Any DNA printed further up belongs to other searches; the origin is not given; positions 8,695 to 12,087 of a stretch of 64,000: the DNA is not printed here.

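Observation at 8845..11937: IleRS whose two class-I catalytic signatures appear degenerate (HIGH reads HFGD, KMSKS reads KMRNV)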

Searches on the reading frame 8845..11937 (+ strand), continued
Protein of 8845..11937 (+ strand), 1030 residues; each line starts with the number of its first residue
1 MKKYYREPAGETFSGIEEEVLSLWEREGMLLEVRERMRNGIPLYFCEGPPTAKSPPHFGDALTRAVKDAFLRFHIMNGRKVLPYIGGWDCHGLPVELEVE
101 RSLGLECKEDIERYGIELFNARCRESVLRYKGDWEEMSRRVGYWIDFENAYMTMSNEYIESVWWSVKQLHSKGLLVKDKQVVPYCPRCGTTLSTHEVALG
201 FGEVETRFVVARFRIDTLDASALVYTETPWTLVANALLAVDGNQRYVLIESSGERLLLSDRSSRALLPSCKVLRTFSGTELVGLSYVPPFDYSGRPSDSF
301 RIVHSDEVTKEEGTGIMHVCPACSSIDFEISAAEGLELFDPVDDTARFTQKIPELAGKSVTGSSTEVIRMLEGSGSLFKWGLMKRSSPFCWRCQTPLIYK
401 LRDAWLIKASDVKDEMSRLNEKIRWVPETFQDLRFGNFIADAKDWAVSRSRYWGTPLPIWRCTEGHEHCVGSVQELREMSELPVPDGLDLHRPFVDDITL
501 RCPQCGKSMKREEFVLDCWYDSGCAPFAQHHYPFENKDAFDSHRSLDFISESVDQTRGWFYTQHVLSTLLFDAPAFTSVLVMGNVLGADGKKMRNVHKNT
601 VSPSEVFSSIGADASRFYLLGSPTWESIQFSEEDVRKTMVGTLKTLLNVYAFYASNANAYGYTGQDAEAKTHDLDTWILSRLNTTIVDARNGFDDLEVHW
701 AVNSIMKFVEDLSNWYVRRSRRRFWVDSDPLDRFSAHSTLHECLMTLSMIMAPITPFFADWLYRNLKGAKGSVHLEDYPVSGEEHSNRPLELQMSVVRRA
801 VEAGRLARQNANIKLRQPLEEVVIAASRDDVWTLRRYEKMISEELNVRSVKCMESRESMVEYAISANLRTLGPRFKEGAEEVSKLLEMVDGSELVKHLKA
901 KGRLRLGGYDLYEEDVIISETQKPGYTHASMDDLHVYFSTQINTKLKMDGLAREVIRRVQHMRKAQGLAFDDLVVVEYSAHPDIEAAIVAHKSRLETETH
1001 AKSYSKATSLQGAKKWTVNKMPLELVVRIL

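Call 17: find_homologous_proteins(query=P0117, max_evalue=1e-50)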
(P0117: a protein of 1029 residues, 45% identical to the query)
Query P0117 (1029 aa): 8000 proteins with E <= 1e-50 among 8000 candidates; the best 120 are listed.
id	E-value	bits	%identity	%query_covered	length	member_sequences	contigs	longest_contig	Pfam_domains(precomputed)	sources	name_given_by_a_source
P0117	0.0e+0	2411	100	100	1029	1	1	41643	PF09334.18,PF08264.20,PF01921.25,PF00133.29,PF19302.5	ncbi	-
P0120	0.0e+0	2193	90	100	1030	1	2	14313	PF09334.18,PF01406.26,PF08264.20,PF01921.25,PF00133.29,PF19302.5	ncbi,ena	-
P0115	0.0e+0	2068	84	100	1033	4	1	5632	PF09334.18,PF01406.26,PF08264.20,PF01921.25,PF00133.29,PF19302.5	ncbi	-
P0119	0.0e+0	2053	84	100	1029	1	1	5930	PF09334.18,PF01406.26,PF08264.20,PF00133.29,PF19302.5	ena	-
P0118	0.0e+0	2052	84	100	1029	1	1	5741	PF09334.18,PF01406.26,PF08264.20,PF00133.29,PF19302.5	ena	-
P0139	0.0e+0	1963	79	100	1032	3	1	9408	PF09334.18,PF01406.26,PF08264.20,PF00133.29,PF19302.5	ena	-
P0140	0.0e+0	1880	80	95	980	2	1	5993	PF09334.18,PF08264.20,PF00133.29,PF19302.5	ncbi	-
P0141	0.0e+0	1768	88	83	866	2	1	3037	PF09334.18,PF08264.20,PF01921.25,PF00133.29,PF19302.5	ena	-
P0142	0.0e+0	1437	61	99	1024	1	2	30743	PF09334.18,PF01406.26,PF08264.20,PF13603.13,PF01921.25,PF00133.29,PF19302.5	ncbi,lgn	-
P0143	0.0e+0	1436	61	99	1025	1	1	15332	PF09334.18,PF01406.26,PF08264.20,PF00133.29,PF19302.5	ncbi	-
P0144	0.0e+0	1436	61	99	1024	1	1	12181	PF09334.18,PF01406.26,PF08264.20,PF00133.29,PF19302.5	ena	-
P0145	0.0e+0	1436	61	99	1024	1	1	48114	PF09334.18,PF01406.26,PF08264.20,PF01921.25,PF00133.29,PF19302.5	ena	-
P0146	0.0e+0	1435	60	99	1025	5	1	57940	PF09334.18,PF01406.26,PF08264.20,PF13603.13,PF00133.29,PF19302.5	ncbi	-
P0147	0.0e+0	1434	60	100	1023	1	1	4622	PF09334.18,PF01406.26,PF08264.20,PF13603.13,PF01921.25,PF00133.29,PF19302.5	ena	-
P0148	0.0e+0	1433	61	99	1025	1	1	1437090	PF09334.18,PF01406.26,PF08264.20,PF00133.29,PF19302.5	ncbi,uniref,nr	ncbi:isoleucyl-tRNA synthetase [Aciduliprofundum sp. MAR08-339]|uniref:isoleucine--tRNA ligase n=1 T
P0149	0.0e+0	1432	60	99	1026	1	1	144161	PF09334.18,PF01406.26,PF08264.20,PF13603.13,PF00133.29,PF19302.5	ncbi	-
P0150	0.0e+0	1431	61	99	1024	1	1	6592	PF09334.18,PF01406.26,PF08264.20,PF13603.13,PF01921.25,PF00133.29,PF19302.5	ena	-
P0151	0.0e+0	1430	61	99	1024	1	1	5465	PF09334.18,PF01406.26,PF08264.20,PF01921.25,PF00133.29,PF19302.5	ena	-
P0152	0.0e+0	1429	61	99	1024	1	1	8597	PF09334.18,PF01406.26,PF08264.20,PF13603.13,PF00133.29,PF19302.5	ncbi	-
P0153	0.0e+0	1428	61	99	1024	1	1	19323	PF09334.18,PF01406.26,PF08264.20,PF13603.13,PF00133.29,PF19302.5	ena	-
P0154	0.0e+0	1427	60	99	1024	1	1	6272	PF09334.18,PF01406.26,PF08264.20,PF01921.25,PF00133.29,PF19302.5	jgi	-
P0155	0.0e+0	1427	60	99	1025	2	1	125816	PF09334.18,PF01406.26,PF08264.20,PF00133.29,PF19302.5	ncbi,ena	-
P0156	0.0e+0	1427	61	99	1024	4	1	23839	PF09334.18,PF01406.26,PF08264.20,PF00133.29,PF19302.5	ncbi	-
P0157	0.0e+0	1426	60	98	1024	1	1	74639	PF09334.18,PF01406.26,PF08264.20,PF01921.25,PF00133.29,PF19302.5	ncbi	-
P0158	0.0e+0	1426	61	99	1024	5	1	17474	PF09334.18,PF01406.26,PF08264.20,PF13603.13,PF00133.29,PF19302.5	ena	-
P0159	0.0e+0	1426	60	99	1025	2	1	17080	PF09334.18,PF01406.26,PF08264.20,PF13603.13,PF00133.29,PF19302.5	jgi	-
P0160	0.0e+0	1426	59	97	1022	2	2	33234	PF09334.18,PF01406.26,PF08264.20,PF01921.25,PF00133.29,PF19302.5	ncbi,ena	-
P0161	0.0e+0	1424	61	99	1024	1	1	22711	PF09334.18,PF01406.26,PF08264.20,PF00133.29,PF19302.5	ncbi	-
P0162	0.0e+0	1421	59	100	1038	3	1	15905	PF09334.18,PF01406.26,PF08264.20,PF00133.29,PF19302.5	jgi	-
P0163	0.0e+0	1419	60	99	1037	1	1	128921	PF09334.18,PF01406.26,PF08264.20,PF00133.29,PF19302.5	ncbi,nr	ncbi:isoleucyl-tRNA synthetase [Aciduliprofundum boonei T469]|nr:isoleucyl-tRNA synthetase [Acidulip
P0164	0.0e+0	1414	59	99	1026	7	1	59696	PF09334.18,PF01406.26,PF08264.20,PF00133.29,PF19302.5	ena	-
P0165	0.0e+0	1414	59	99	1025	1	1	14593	PF09334.18,PF01406.26,PF08264.20,PF01921.25,PF00133.29,PF19302.5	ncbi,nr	ncbi:MAG: isoleucine--tRNA ligase [Euryarchaeota archaeon]|nr:isoleucine--tRNA ligase [Euryarchaeota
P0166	0.0e+0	1413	60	99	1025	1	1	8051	PF09334.18,PF01406.26,PF08264.20,PF13603.13,PF00133.29,PF19302.5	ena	-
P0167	0.0e+0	1413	60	99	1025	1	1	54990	PF09334.18,PF01406.26,PF08264.20,PF00133.29,PF19302.5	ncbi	-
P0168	0.0e+0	1412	60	99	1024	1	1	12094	PF09334.18,PF01406.26,PF08264.20,PF13603.13,PF01921.25,PF00133.29,PF19302.5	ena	-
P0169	0.0e+0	1410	59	99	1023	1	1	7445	PF09334.18,PF01406.26,PF08264.20,PF00133.29,PF19302.5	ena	-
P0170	0.0e+0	1406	59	100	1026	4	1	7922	PF09334.18,PF01406.26,PF08264.20,PF13603.13,PF00133.29,PF19302.5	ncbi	-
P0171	0.0e+0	1405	60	98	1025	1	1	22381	PF09334.18,PF01406.26,PF08264.20,PF13603.13,PF00133.29,PF19302.5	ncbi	-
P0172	0.0e+0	1402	58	100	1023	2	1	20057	PF09334.18,PF08264.20,PF13603.13,PF00133.29,PF19302.5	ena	-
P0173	0.0e+0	1399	59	99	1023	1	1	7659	PF09334.18,PF01406.26,PF08264.20,PF13603.13,PF01921.25,PF00133.29,PF19302.5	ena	-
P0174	0.0e+0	1399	59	99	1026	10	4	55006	PF09334.18,PF01406.26,PF08264.20,PF00133.29,PF19302.5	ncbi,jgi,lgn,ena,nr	ncbi:MAG: isoleucine--tRNA ligase [Thermoplasmata archaeon]|nr:isoleucine--tRNA ligase [Thermoplasma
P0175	0.0e+0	1398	58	100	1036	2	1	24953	PF09334.18,PF01406.26,PF08264.20,PF13603.13,PF01921.25,PF00133.29,PF19302.5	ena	-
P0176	0.0e+0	1395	58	100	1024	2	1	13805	PF09334.18,PF01406.26,PF08264.20,PF00133.29,PF19302.5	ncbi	-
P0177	0.0e+0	1393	59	99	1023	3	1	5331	PF09334.18,PF01406.26,PF08264.20,PF00133.29,PF19302.5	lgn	-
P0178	0.0e+0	1392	59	99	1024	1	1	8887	PF09334.18,PF01406.26,PF08264.20,PF00133.29,PF19302.5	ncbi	-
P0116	0.0e+0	1391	58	100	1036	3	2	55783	PF09334.18,PF01406.26,PF08264.20,PF00133.29,PF19302.5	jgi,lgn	-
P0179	0.0e+0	1390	58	99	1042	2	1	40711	PF09334.18,PF01406.26,PF08264.20,PF13603.13,PF01921.25,PF00133.29,PF19302.5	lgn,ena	-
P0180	0.0e+0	1390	59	99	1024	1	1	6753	PF09334.18,PF01406.26,PF08264.20,PF01921.25,PF00133.29,PF19302.5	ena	-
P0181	0.0e+0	1387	57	100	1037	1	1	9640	PF09334.18,PF01406.26,PF08264.20,PF00133.29,PF19302.5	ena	-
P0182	0.0e+0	1387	58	100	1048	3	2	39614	PF09334.18,PF08264.20,PF00133.29,PF19302.5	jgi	-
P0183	0.0e+0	1382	58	99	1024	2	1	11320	PF09334.18,PF01406.26,PF08264.20,PF01921.25,PF00133.29,PF19302.5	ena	-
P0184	0.0e+0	1379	57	100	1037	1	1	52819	PF09334.18,PF01406.26,PF08264.20,PF00133.29,PF19302.5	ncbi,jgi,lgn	-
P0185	0.0e+0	1378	58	98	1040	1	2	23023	PF09334.18,PF01406.26,PF08264.20,PF00133.29,PF19302.5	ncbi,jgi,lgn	-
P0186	0.0e+0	1378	58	98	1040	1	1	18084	PF09334.18,PF01406.26,PF08264.20,PF00133.29,PF19302.5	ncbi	-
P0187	0.0e+0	1378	57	100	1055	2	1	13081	PF09334.18,PF01406.26,PF08264.20,PF00133.29,PF19302.5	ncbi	-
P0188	0.0e+0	1375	57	100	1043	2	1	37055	PF09334.18,PF01406.26,PF08264.20,PF00133.29,PF19302.5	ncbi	ncbi:MAG: isoleucine--tRNA ligase [Candidatus Saliniplasma sp.]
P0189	0.0e+0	1375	58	100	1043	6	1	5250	PF09334.18,PF01406.26,PF08264.20,PF00133.29,PF19302.5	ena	-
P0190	0.0e+0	1373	58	100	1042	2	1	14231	PF09334.18,PF01406.26,PF08264.20,PF00133.29,PF19302.5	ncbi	-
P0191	0.0e+0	1372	57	100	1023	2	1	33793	PF09334.18,PF01406.26,PF08264.20,PF00133.29,PF19302.5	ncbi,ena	-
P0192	0.0e+0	1370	57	100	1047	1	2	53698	PF09334.18,PF01406.26,PF08264.20,PF00133.29,PF19302.5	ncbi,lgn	-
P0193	0.0e+0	1368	57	100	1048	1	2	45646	PF09334.18,PF08264.20,PF00133.29,PF19302.5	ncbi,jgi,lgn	-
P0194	0.0e+0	1367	57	100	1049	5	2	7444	PF09334.18,PF01406.26,PF08264.20,PF00133.29,PF19302.5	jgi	-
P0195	0.0e+0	1365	57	100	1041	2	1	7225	PF09334.18,PF01406.26,PF08264.20,PF00133.29,PF19302.5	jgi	-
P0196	0.0e+0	1362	57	100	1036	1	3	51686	PF09334.18,PF08264.20,PF00133.29,PF19302.5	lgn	-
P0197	0.0e+0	1359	57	100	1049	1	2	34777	PF09334.18,PF01406.26,PF08264.20,PF00133.29,PF19302.5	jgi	-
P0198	0.0e+0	1358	57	100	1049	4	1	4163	PF09334.18,PF01406.26,PF08264.20,PF00133.29,PF19302.5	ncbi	ncbi:MAG: isoleucine--tRNA ligase [Candidatus Thermoplasmatota archaeon]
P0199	0.0e+0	1358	57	100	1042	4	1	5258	PF09334.18,PF08264.20,PF00133.29,PF19302.5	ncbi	-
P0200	0.0e+0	1356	58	98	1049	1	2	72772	PF09334.18,PF01406.26,PF08264.20,PF00133.29,PF19302.5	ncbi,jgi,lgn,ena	-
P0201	0.0e+0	1353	57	100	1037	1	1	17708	PF09334.18,PF08264.20,PF00133.29,PF19302.5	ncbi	-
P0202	0.0e+0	1346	56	100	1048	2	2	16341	PF09334.18,PF08264.20,PF00133.29,PF19302.5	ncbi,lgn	ncbi:MAG: isoleucine--tRNA ligase [Candidatus Natronoplasma sp.]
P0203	0.0e+0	1345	57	98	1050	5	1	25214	PF09334.18,PF08264.20,PF00133.29,PF19302.5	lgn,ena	-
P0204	0.0e+0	1344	56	100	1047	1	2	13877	PF09334.18,PF08264.20,PF00133.29,PF19302.5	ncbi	-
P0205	0.0e+0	1341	57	100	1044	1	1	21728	PF09334.18,PF08264.20,PF00133.29,PF19302.5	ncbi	-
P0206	0.0e+0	1341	57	97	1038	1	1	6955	PF09334.18,PF01406.26,PF08264.20,PF00133.29,PF19302.5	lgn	-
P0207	0.0e+0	1340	55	100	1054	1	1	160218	PF09334.18,PF08264.20,PF00133.29,PF19302.5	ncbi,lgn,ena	-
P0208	0.0e+0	1340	58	98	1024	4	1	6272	PF09334.18,PF01406.26,PF08264.20,PF00133.29,PF19302.5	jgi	-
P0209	0.0e+0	1338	56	100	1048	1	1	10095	PF09334.18,PF08264.20,PF00133.29,PF19302.5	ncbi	ncbi:MAG: isoleucine--tRNA ligase [Candidatus Thermoplasmatota archaeon]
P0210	0.0e+0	1338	56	100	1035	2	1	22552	PF09334.18,PF01406.26,PF08264.20,PF00133.29,PF19302.5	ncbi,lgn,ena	-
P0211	0.0e+0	1334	57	100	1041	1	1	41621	PF09334.18,PF01406.26,PF08264.20,PF00133.29,PF19302.5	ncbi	ncbi:MAG: isoleucine--tRNA ligase [Thermoplasmata archaeon]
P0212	0.0e+0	1332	56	100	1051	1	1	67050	PF09334.18,PF08264.20,PF00133.29,PF19302.5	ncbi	-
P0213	0.0e+0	1331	56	100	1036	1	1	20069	PF09334.18,PF08264.20,PF00133.29,PF19302.5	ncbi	-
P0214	0.0e+0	1331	56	100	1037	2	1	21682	PF09334.18,PF01406.26,PF08264.20,PF00133.29,PF19302.5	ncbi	-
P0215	0.0e+0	1330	56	100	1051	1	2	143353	PF09334.18,PF08264.20,PF00133.29,PF19302.5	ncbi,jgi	-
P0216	0.0e+0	1329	55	100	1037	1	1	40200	PF09334.18,PF08264.20,PF00133.29,PF19302.5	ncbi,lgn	-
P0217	0.0e+0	1325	55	100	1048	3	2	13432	PF09334.18,PF08264.20,PF00133.29,PF19302.5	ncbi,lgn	-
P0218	0.0e+0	1321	61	93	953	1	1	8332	PF09334.18,PF08264.20,PF13603.13,PF00133.29,PF19302.5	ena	-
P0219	0.0e+0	1320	55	100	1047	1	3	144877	PF09334.18,PF08264.20,PF00133.29,PF19302.5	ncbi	-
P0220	0.0e+0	1308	54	100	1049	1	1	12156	PF09334.18,PF08264.20,PF00133.29,PF19302.5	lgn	-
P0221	0.0e+0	1308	55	100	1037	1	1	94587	PF09334.18,PF01406.26,PF08264.20,PF00133.29,PF19302.5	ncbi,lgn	-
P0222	0.0e+0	1307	56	100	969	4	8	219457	PF09334.18,PF08264.20,PF01921.25,PF00133.29,PF19302.5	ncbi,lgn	ncbi:MAG: isoleucine--tRNA ligase [Thermoplasmata archaeon]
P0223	0.0e+0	1305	56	100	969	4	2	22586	PF09334.18,PF08264.20,PF00133.29,PF19302.5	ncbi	ncbi:MAG: isoleucine--tRNA ligase [Thermoplasmata archaeon]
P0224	0.0e+0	1301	54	100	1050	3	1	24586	PF09334.18,PF08264.20,PF00133.29,PF19302.5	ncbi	ncbi:MAG: isoleucine--tRNA ligase [Thermoplasmata archaeon]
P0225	0.0e+0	1296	54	100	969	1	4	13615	PF09334.18,PF08264.20,PF00133.29,PF19302.5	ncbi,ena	ncbi:MAG: isoleucine--tRNA ligase [Thermoplasmata archaeon]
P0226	0.0e+0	1293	55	100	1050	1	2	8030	PF09334.18,PF08264.20,PF00133.29,PF19302.5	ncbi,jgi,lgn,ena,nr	ncbi:MAG TPA: isoleucine--tRNA ligase [Euryarchaeota archaeon]|nr:isoleucine--tRNA ligase [Euryarcha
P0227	0.0e+0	1289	54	100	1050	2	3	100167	PF09334.18,PF08264.20,PF00133.29,PF19302.5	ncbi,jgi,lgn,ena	-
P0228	0.0e+0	1284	53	100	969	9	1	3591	PF09334.18,PF08264.20,PF00133.29,PF19302.5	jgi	jgi:isoleucyl-tRNA synthetase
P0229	0.0e+0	1273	55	99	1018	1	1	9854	PF09334.18,PF08264.20,PF00133.29,PF19302.5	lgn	-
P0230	0.0e+0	1271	54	100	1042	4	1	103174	PF09334.18,PF08264.20,PF00133.29,PF19302.5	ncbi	ncbi:MAG: isoleucine--tRNA ligase [Methanobacteriota archaeon]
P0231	0.0e+0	1268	54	100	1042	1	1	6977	PF09334.18,PF08264.20,PF00133.29,PF19302.5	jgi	jgi:isoleucyl-tRNA synthetase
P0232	0.0e+0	1265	57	86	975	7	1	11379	PF09334.18,PF08264.20,PF00133.29,PF19302.5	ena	-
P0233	0.0e+0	1253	54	99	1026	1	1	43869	PF09334.18,PF01406.26,PF08264.20,PF00133.29,PF19302.5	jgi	-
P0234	0.0e+0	1247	51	100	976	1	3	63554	PF09334.18,PF08264.20,PF00133.29,PF19302.5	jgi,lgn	jgi:isoleucyl-tRNA synthetase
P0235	0.0e+0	1243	53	100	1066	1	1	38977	PF09334.18,PF01406.26,PF08264.20,PF01921.25,PF00133.29,PF19302.5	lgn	-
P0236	0.0e+0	1232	53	100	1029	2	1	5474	PF09334.18,PF08264.20,PF00133.29,PF19302.5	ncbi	ncbi:MAG: isoleucine--tRNA ligase [Candidatus Syntropharchaeia archaeon]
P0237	0.0e+0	1229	53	98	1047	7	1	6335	PF09334.18,PF08264.20,PF00133.29,PF19302.5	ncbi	-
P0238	0.0e+0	1228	52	100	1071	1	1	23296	PF09334.18,PF08264.20,PF00133.29,PF19302.5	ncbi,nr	ncbi:MAG: isoleucine--tRNA ligase [Euryarchaeota archaeon]|nr:isoleucine--tRNA ligase [Euryarchaeota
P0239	0.0e+0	1227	52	100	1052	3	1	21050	PF09334.18,PF01406.26,PF08264.20,PF00133.29,PF19302.5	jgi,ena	-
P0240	0.0e+0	1227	52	100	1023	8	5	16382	PF09334.18,PF08264.20,PF00133.29,PF19302.5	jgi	jgi:isoleucyl-tRNA synthetase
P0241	0.0e+0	1227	53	100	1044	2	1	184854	PF09334.18,PF08264.20,PF13603.13,PF00133.29,PF19302.5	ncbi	ncbi:MAG: isoleucine--tRNA ligase [Candidatus Asgardarchaeia archaeon]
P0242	0.0e+0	1225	53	97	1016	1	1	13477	PF09334.18,PF08264.20,PF01921.25,PF00133.29,PF19302.5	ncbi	-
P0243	0.0e+0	1225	53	97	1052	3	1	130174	PF09334.18,PF01406.26,PF08264.20,PF00133.29,PF19302.5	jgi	-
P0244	0.0e+0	1215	52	100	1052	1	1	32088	PF09334.18,PF01406.26,PF08264.20,PF00133.29,PF19302.5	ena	-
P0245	0.0e+0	1213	52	100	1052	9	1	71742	PF09334.18,PF01406.26,PF08264.20,PF00133.29,PF19302.5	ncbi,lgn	-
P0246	0.0e+0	1209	52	100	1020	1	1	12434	PF09334.18,PF08264.20,PF00133.29,PF19302.5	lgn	-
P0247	0.0e+0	1208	52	100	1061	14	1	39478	PF09334.18,PF08264.20,PF13603.13,PF00133.29,PF19302.5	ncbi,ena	-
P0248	0.0e+0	1207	51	100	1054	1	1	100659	PF09334.18,PF08264.20,PF00133.29,PF19302.5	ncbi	-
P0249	0.0e+0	1206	53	97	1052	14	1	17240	PF09334.18,PF08264.20,PF00133.29,PF19302.5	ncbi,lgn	-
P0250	0.0e+0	1205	52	100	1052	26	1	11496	PF09334.18,PF01406.26,PF08264.20,PF00133.29,PF19302.5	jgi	-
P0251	0.0e+0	1205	52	100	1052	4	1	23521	PF09334.18,PF01406.26,PF08264.20,PF00133.29,PF19302.5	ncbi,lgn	-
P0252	0.0e+0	1202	53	98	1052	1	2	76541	PF09334.18,PF01406.26,PF08264.20,PF00133.29,PF19302.5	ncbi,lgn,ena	-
